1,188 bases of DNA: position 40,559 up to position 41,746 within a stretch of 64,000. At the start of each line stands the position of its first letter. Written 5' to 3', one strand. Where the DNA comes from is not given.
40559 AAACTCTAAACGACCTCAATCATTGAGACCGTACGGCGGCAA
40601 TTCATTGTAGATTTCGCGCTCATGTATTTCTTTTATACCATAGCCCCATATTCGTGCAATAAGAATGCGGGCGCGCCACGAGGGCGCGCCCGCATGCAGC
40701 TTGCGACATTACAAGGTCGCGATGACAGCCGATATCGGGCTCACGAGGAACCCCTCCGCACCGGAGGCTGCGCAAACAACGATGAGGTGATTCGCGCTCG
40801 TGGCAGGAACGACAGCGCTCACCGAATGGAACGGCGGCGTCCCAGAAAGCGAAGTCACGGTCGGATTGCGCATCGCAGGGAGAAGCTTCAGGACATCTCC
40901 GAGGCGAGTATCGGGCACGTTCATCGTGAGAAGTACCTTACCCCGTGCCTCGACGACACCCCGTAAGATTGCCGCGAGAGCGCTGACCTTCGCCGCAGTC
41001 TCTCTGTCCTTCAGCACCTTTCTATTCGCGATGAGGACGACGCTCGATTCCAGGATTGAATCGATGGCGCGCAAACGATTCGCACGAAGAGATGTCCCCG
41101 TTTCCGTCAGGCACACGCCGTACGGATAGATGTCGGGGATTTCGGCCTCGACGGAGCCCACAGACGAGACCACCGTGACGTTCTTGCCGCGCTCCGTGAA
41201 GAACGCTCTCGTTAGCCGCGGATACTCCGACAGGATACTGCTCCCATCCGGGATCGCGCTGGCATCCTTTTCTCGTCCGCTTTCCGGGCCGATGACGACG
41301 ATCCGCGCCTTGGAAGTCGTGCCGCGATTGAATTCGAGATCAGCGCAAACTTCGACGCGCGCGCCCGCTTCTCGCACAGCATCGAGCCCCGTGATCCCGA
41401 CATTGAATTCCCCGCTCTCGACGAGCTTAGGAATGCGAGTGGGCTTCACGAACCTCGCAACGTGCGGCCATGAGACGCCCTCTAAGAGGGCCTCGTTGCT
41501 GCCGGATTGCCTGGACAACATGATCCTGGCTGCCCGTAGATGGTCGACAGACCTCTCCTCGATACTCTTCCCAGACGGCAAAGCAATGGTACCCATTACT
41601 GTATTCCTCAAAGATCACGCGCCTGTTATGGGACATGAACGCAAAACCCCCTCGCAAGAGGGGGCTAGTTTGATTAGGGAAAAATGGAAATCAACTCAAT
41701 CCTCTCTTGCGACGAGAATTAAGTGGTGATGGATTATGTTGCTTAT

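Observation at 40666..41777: Isolated GC-rich hisG preceded by a His-His-His leader ORF and a terminator hairpin (candidate His attenuator)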

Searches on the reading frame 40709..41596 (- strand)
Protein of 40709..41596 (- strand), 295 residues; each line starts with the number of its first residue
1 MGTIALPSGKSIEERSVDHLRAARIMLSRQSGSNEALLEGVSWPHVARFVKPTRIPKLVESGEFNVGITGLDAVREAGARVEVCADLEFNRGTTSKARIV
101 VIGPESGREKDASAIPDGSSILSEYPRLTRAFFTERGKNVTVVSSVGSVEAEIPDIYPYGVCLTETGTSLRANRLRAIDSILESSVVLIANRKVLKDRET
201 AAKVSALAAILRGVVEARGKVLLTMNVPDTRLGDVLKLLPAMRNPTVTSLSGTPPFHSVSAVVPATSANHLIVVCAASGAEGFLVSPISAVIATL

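Call 4: search_protein_families(library=pfam, proteins=[window:40709-41596:-])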
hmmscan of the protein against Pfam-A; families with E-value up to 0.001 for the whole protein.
window:40709-41596:- (295 aa): 2 families
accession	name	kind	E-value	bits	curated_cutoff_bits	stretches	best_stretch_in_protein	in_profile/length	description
PF01634.23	HisG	-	3.2e-30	105.6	25.5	1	51-209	1-154/158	ATP phosphoribosyltransferase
PF08029.16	HisG_C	-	1.5e-16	60.7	23.5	1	217-289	1-72/73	HisG, C-terminal domain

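Call 5: search_protein_families(library=ncbifam, proteins=[window:40709-41596:-])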
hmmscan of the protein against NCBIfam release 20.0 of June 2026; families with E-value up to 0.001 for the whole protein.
window:40709-41596:- (295 aa): 2 families
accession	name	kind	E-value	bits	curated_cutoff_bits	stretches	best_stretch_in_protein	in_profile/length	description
TIGR00070.1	hisG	equivalog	9.6e-32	110.3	75.75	1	3-190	2-183/183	ATP phosphoribosyltransferase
TIGR03455.1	HisG_C-term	equivalog_domain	1.4e-20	73.4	40.05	1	193-291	3-99/100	ATP phosphoribosyltransferase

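Call 14: find_homologous_proteins(query=window:40709-41596:-)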
Query window:40709-41596:- (295 aa): 112 proteins with E <= 0.001 among 8000 candidates.
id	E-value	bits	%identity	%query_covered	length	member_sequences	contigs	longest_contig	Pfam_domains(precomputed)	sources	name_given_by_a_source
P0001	1.8e-181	619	100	100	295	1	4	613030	PF01634.24,PF08029.17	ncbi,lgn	-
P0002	1.2e-101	357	58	99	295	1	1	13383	PF01634.24,PF08029.17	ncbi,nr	ncbi:MAG: ATP phosphoribosyltransferase [Patescibacteria group bacterium]|nr:ATP phosphoribosyltrans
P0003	4.2e-70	254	47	99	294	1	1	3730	PF01634.24,PF08029.17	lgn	-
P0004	1.5e-68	249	46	99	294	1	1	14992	PF01634.24,PF08029.17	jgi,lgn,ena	-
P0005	4.1e-65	238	45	100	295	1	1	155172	PF01634.24,PF08029.17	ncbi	-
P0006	7.7e-64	233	45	99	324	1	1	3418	PF01634.24,PF08029.17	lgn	-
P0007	3.9e-52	195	40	99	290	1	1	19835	PF01634.24,PF08029.17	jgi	jgi:ATP phosphoribosyltransferase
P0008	2.0e-51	193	42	99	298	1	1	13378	PF01634.24,PF08029.17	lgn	-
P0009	4.5e-50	188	39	99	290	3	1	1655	PF01634.24,PF08029.17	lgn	-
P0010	4.5e-50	188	44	81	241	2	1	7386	PF01634.24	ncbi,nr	ncbi:MAG: phosphoribosyltransferase, partial [Patescibacteria group bacterium]|nr:phosphoribosyltran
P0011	2.7e-48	183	38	99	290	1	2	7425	PF01634.24,PF08029.17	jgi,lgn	jgi:ATP phosphoribosyltransferase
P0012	7.6e-48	181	39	98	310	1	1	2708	PF01634.24,PF08029.17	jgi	jgi:ATP phosphoribosyltransferase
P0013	8.6e-48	181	38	99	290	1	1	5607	PF01634.24,PF08029.17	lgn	-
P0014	3.9e-47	179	37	99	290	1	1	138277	PF01634.24,PF08029.17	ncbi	ncbi:MAG: ATP phosphoribosyltransferase [Actinomycetes bacterium]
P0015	4.7e-47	178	38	99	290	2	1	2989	PF01634.24,PF08029.17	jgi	jgi:ATP phosphoribosyltransferase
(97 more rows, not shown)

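Call 16: find_encoding_contigs(protein=P0002, flank=6000, max_places=3)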
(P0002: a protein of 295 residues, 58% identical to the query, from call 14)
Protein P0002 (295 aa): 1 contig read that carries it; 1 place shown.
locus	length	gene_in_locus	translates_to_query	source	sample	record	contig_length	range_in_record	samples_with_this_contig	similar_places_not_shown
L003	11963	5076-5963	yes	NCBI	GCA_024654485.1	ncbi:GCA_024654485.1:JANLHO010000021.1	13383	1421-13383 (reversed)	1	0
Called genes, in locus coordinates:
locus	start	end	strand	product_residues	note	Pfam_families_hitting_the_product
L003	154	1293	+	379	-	PF01118:Semialdhyde_dh, PF02774:Semialdhyde_dhC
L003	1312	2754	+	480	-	PF00479:G6PD_N, PF02781:G6PD_C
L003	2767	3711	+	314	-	PF03446:NAD_binding_2, PF00393:6PGD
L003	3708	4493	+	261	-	PF00459:Inositol_P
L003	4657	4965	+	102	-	PF01371:Trp_repressor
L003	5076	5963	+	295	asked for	PF01634:HisG, PF08029:HisG_C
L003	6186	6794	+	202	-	-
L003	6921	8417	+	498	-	PF13522:GATase_6, PF13537:GATase_7, PF00156:Pribosyltran (weak)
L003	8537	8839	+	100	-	-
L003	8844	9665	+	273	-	-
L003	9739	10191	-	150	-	PF07291:MauE (weak), PF07681:DoxX, PF04173:DoxD (weak)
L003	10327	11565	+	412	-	PF02073:Peptidase_M29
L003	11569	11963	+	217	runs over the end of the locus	PF00300:His_Phos_1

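Call 17: find_encoding_contigs(protein=P0004, flank=6000, max_places=3)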
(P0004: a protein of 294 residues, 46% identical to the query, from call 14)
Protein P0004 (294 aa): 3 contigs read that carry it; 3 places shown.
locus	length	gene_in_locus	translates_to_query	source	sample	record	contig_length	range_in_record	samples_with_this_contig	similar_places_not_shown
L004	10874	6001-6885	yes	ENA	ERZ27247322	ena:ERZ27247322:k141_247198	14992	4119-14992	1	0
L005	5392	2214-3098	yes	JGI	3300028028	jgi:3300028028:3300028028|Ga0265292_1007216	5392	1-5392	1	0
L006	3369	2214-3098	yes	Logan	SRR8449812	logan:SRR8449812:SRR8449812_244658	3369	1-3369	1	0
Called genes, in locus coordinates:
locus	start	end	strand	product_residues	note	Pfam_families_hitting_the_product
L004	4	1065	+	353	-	PF00270:DEAD, PF04851:ResIII (weak), PF00271:Helicase_C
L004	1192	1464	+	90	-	PF06620:DUF1150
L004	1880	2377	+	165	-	PF01928:CYTH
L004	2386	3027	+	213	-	-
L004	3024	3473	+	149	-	-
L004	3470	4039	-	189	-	PF01928:CYTH (weak)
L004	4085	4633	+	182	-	PF13673:Acetyltransf_10, PF00583:Acetyltransf_1, PF08445:FR47 (weak), PF13508:Acetyltransf_7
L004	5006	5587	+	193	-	PF01936:NYN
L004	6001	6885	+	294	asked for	PF01634:HisG, PF08029:HisG_C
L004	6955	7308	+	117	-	-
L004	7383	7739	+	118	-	-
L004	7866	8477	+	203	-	PF04307:YdjM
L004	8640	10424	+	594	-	PF00009:GTP_EFTU, PF01926:MMR_HSR1, PF22042:EF-G_D2, PF03144:GTP_EFTU_D2, PF00679:EFG_C, PF21018:BipA_C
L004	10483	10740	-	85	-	-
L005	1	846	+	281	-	?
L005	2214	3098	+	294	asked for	PF01634:HisG, PF08029:HisG_C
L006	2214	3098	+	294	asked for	PF01634:HisG, PF08029:HisG_C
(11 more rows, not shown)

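Call 18: find_encoding_contigs(protein=P0005, flank=6000, max_places=3)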
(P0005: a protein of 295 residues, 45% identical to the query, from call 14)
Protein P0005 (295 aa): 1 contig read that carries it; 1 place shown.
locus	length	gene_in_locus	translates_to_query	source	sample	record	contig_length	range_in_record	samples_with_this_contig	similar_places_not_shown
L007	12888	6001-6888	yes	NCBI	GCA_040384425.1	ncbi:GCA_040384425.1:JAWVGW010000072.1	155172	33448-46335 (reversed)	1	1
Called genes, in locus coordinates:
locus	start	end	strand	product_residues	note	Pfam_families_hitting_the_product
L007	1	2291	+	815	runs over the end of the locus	PF07719:TPR_2 (faint), PF13432:TPR_16 (faint), PF14559:TPR_19 (faint), PF23914:TPR_CcmH_CycH (faint)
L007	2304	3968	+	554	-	PF03023:MurJ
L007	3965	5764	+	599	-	PF00009:GTP_EFTU, PF03144:GTP_EFTU_D2 (weak), PF14492:EFG_III, PF00679:EFG_C, PF06421:LepA_C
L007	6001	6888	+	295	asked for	PF01634:HisG, PF08029:HisG_C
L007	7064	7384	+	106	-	-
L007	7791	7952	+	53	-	-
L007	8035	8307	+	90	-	PF00462:Glutaredoxin, PF13417:GST_N_3 (faint)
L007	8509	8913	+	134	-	PF07681:DoxX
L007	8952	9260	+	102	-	-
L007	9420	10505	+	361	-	PF11141:DUF2914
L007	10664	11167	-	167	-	PF00011:HSP20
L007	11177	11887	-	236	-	PF13367:PrsW-protease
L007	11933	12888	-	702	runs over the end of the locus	PF00133:tRNA-synt_1, PF09334:tRNA-synt_1g (weak), PF00133:tRNA-synt_1, PF09334:tRNA-synt_1g (weak), PF08264:Anticodon_1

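Call 23: find_encoding_contigs(protein=P0003, flank=3000, max_places=2)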
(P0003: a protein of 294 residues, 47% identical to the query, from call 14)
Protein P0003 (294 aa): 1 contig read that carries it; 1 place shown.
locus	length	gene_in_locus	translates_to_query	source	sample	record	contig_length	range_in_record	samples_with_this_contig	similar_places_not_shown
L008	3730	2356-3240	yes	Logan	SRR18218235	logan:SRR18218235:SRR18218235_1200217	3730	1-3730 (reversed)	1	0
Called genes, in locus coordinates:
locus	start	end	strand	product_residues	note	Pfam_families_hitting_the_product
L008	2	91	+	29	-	?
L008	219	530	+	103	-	PF06620:DUF1150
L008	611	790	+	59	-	-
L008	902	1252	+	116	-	PF03713:DUF305, PF13628:DUF4142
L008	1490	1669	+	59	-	-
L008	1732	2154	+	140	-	PF00293:NUDIX, PF14815:NUDIX_4 (weak)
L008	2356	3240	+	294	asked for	PF01634:HisG, PF08029:HisG_C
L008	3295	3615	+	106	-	-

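Call 24: find_encoding_contigs(protein=P0006, flank=3000, max_places=2)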
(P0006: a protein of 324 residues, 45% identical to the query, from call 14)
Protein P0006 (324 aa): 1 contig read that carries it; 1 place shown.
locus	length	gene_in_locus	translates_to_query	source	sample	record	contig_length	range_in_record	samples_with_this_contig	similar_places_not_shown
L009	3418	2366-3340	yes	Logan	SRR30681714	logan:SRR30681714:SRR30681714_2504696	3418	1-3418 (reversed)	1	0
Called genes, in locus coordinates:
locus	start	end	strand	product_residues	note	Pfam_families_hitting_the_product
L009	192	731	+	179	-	-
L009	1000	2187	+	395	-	PF07690:MFS_1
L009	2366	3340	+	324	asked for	PF01634:HisG, PF08029:HisG_C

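Call 25: find_encoding_contigs(protein=P0008, flank=5000, max_places=2)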
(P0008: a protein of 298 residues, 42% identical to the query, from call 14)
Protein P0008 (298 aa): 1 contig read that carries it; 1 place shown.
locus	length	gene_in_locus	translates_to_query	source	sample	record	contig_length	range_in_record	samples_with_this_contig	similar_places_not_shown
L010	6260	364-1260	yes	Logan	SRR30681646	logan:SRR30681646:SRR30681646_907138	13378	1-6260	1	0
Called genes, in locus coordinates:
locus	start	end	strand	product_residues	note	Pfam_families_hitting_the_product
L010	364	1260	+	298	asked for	PF01634:HisG, PF08029:HisG_C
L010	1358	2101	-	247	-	PF00106:adh_short, PF08659:KR, PF13561:adh_short_C2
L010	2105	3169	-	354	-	-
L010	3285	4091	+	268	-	PF01135:PCMT, PF01209:Ubie_methyltran, PF01596:Methyltransf_3, PF02353:CMAS, PF13489:Methyltransf_23, PF08241:Methyltransf_11, PF08242:Methyltransf_12, PF13649:Methyltransf_25, +4 more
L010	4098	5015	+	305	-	PF01636:APH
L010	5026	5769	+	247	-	PF00106:adh_short, PF08659:KR, PF23441:SDR (faint), PF13561:adh_short_C2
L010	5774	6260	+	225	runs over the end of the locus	-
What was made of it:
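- The upstream genes differ between loci: IMPase, NYN, LepA, NUDIX, MFS (calls 16-18, 23-25).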

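Call 29: search_solved_structures(query=window:40709-41596:-, show_alignments=2)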
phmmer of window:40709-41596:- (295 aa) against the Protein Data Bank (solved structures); distinct sequences matched with E-value up to 0.001: 20.
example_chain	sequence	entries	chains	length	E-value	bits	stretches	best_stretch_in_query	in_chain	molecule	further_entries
2vd3_A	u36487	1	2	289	7.6e-35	123.6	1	4-292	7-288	ATP PHOSPHORIBOSYLTRANSFERASE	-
5u99_A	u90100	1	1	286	3.4e-15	59.1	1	36-288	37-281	ATP phosphoribosyltransferase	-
5lht_A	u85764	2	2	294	3.7e-15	59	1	36-288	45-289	ATP phosphoribosyltransferase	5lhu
1nh7_A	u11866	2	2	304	4.2e-15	58.8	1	36-288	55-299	ATP Phosphoribosyltransferase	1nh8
1h3d_A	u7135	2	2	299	8.9e-14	54.5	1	50-290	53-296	ATP-PHOSPHORIBOSYLTRANSFERASE | ATP phosphoribosyltransferase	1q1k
7dah_A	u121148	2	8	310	3.3e-13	52.6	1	40-290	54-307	ATP phosphoribosyltransferase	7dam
4yb5_A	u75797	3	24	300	1.7e-12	50.3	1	96-288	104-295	ATP phosphoribosyltransferase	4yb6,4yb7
5m8h_E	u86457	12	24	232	4.1e-12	49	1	3-196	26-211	ATP phosphoribosyltransferase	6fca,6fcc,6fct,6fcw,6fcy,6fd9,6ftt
7z6r_C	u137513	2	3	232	5.6e-12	48.6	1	3-196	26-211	ATP phosphoribosyltransferase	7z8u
23fh_A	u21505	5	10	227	4.6e-11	45.6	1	3-200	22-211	ATP phosphoribosyltransferase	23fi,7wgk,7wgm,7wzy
8oy0_E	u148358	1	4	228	4.7e-11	45.6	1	3-200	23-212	ATP phosphoribosyltransferase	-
1usy_H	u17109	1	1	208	4.6e-09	39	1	4-193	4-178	ATP PHOSPHORIBOSYLTRANSFERASE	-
11te_A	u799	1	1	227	4.8e-09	39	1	3-200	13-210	ATP phosphoribosyltransferase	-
1usy_E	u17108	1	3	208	5.5e-09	38.8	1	4-192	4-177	ATP PHOSPHORIBOSYLTRANSFERASE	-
1o63_A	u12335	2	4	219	7.5e-09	38.3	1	4-192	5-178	ATP phosphoribosyltransferase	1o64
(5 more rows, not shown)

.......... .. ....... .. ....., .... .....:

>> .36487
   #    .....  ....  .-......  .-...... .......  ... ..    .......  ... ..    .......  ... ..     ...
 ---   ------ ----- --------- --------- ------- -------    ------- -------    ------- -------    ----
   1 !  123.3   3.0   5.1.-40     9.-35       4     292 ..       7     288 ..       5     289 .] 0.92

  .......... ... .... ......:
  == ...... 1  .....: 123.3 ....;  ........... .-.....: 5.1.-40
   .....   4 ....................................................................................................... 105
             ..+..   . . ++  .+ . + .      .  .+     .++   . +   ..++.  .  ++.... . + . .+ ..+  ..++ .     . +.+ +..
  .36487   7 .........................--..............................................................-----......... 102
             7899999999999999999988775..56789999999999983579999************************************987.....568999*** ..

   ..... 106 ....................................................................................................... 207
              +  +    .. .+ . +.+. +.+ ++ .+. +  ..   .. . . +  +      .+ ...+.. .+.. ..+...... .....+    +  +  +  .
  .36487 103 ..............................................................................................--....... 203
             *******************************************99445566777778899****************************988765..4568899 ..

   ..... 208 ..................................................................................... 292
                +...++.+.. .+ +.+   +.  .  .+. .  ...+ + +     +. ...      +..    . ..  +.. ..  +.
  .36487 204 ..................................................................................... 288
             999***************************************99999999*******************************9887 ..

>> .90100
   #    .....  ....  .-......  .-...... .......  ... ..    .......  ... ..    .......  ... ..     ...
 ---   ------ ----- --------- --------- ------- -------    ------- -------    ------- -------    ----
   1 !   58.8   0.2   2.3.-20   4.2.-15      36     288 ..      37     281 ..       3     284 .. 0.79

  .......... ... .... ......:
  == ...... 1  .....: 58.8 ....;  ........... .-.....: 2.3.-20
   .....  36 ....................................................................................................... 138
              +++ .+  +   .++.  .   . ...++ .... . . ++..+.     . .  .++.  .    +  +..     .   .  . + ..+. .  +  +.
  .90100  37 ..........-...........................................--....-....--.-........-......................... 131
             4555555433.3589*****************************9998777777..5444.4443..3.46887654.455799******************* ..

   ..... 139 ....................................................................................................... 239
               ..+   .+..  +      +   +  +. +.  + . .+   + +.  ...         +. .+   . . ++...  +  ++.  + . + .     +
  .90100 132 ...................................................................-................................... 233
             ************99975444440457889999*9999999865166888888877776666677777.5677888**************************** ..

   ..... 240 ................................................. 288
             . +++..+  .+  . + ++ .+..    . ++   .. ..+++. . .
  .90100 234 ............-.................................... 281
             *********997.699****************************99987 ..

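Call 33: find_related_loci(query=A2, collection=genome_contigs, flank=4000)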
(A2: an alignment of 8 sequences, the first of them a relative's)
Query A2 (295 aa) in genome_contigs; peptide patterns used: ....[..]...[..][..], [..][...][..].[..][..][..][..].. (x = any residue, [..] = any of these).
35 stretches matched a pattern; 11 encode a relative of the query (tblastn E <= 1e-3); 10 distinct loci.
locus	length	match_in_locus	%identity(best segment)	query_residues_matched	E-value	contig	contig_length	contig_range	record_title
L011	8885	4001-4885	47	1-295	3e-82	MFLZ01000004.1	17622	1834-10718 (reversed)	MAG: Candidatus Kaiserbacteria bacterium RIFCSPLOWO2_01_FULL_54_13 rifcsplowo2_01_scaffold_11607, whole genome shotgun s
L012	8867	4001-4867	49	3-294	3e-81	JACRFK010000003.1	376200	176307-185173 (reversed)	MAG: Candidatus Kaiserbacteria bacterium isolate NC_groundwater_1723_Pr3_B-0.1um_55_32 SR-2_scaffold_141_1109351, whole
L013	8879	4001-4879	47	1-294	1e-76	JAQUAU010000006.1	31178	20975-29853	MAG: Candidatus Paceibacterota bacterium isolate STC_91 NODE_2921_length_31178_cov_3.370680_Sandtown_C, whole genome sho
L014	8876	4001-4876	58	1-292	1e-109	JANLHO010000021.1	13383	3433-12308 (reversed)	MAG: Patescibacteria group bacterium isolate P6-19 k99_152062, whole genome shotgun sequence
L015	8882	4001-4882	46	1-292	3e-61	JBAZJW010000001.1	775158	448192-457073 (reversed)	MAG: Candidatus Paceibacterota bacterium isolate SO_2017_LW4_129 scaffold_18_c1_LW137-91_2017, whole genome shotgun sequ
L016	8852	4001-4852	43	1-284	1e-58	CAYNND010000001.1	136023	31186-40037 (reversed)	MAG TPA_asm: uncultured Candidatus Saccharibacteria bacterium isolate SRP170004_co1_174 genome assembly, contig: NODE_12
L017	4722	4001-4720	44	1-238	2e-52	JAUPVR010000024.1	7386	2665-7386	MAG: Patescibacteria group bacterium isolate erpe_2018_sw_33hr_WHONDRS-SW48-000096_A_bin.20 scaffold_1727, whole genome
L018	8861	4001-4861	37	4-284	5e-50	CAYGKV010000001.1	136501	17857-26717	MAG TPA_asm: uncultured Candidatus Saccharibacteria bacterium isolate ERP113451_co5_294 genome assembly, contig: NODE_8_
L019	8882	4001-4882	49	1-294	7e-82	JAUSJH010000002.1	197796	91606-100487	MAG: bacterium isolate E14_metabat.bin.296 E14_k141_942604, whole genome shotgun sequence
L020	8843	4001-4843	30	3-292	8e-29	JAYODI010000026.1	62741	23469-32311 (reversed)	MAG: Candidatus Latescibacterota bacterium isolate 139553_S155_metabat_bins_2.tsv.104 NODE_594_length_62741_cov_7.362043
